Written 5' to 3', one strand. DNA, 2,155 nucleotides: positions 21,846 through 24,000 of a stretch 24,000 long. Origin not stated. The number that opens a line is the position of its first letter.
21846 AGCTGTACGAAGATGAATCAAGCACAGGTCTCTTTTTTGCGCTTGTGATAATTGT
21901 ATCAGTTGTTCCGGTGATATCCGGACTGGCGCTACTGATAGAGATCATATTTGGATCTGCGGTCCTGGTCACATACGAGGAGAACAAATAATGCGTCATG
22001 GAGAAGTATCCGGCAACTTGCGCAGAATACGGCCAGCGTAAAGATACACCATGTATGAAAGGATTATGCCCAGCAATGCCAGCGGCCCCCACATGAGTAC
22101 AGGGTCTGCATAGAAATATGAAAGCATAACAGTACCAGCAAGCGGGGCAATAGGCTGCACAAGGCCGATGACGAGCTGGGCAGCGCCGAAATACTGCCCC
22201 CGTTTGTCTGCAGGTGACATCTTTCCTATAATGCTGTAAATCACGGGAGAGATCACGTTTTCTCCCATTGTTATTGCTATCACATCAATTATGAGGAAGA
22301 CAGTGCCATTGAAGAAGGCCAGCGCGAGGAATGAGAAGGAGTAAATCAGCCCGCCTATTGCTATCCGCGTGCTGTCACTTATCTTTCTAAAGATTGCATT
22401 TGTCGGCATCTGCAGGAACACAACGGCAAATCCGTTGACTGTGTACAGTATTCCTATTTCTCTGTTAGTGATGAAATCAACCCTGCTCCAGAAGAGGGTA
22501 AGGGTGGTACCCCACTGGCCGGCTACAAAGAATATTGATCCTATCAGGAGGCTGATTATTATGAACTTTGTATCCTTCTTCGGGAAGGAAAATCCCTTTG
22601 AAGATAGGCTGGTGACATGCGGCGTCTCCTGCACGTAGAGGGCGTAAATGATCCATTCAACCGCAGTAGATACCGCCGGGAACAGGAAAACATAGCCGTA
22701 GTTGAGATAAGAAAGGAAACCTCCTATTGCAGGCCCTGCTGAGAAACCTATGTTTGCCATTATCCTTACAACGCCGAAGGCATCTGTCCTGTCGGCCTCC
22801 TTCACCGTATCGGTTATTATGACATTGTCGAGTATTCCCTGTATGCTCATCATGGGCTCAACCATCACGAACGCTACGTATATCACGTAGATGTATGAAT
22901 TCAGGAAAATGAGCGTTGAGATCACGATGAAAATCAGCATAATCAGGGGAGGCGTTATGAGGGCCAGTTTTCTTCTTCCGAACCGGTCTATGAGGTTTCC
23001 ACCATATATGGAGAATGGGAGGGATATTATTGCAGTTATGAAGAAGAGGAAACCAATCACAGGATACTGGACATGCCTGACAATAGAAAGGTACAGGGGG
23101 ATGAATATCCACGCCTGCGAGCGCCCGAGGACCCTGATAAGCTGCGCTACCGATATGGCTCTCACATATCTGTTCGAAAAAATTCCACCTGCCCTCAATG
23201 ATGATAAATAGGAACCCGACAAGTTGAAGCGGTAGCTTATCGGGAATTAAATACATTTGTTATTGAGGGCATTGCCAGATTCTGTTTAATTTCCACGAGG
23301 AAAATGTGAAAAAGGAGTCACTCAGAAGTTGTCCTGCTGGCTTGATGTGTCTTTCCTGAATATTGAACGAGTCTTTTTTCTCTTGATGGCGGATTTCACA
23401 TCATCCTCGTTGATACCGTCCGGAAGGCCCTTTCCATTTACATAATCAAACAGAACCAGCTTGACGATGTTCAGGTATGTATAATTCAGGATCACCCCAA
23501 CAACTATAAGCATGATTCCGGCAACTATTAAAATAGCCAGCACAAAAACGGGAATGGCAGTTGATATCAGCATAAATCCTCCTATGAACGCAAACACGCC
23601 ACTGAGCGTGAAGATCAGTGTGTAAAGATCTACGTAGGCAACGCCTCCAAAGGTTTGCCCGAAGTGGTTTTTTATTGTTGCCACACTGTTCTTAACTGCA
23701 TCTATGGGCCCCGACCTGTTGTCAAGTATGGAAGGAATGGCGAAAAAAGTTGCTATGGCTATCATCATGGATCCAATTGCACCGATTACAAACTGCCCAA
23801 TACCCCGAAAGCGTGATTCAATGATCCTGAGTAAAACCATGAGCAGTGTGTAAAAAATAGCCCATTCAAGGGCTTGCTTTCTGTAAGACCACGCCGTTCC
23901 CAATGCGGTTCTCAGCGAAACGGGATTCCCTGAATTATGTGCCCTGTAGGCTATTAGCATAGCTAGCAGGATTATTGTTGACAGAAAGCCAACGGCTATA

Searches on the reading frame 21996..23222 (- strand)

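Call 20: search_protein_families(library=pfam, proteins=[window:21996-23222:-], max_evalue=0.01)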
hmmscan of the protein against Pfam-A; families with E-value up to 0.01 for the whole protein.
window:21996-23222:- (408 aa): 3 families
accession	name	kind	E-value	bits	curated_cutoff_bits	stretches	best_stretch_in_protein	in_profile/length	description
PF07690.21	MFS_1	-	4.4e-42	144.7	33.4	2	24-360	2-347/347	Major Facilitator Superfamily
PF05977.19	MFS_3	-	1.4e-05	24.2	27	1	70-196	61-187/524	Transmembrane secretion effector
PF01306.25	LacY_symp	-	0.00025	20.4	24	0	35-202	24-193/413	LacY proton/sugar symporter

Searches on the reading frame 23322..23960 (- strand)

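Call 20: search_protein_families(library=pfam, proteins=[window:23322-23960:-], max_evalue=0.01)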
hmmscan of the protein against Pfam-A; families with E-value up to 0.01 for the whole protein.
window:23322-23960:- (212 aa): 1 family
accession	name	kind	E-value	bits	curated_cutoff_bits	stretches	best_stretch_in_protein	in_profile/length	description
PF19656.5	DUF6159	-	6e-11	43.1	27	1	19-174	43-197/204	Family of unknown function (DUF6159)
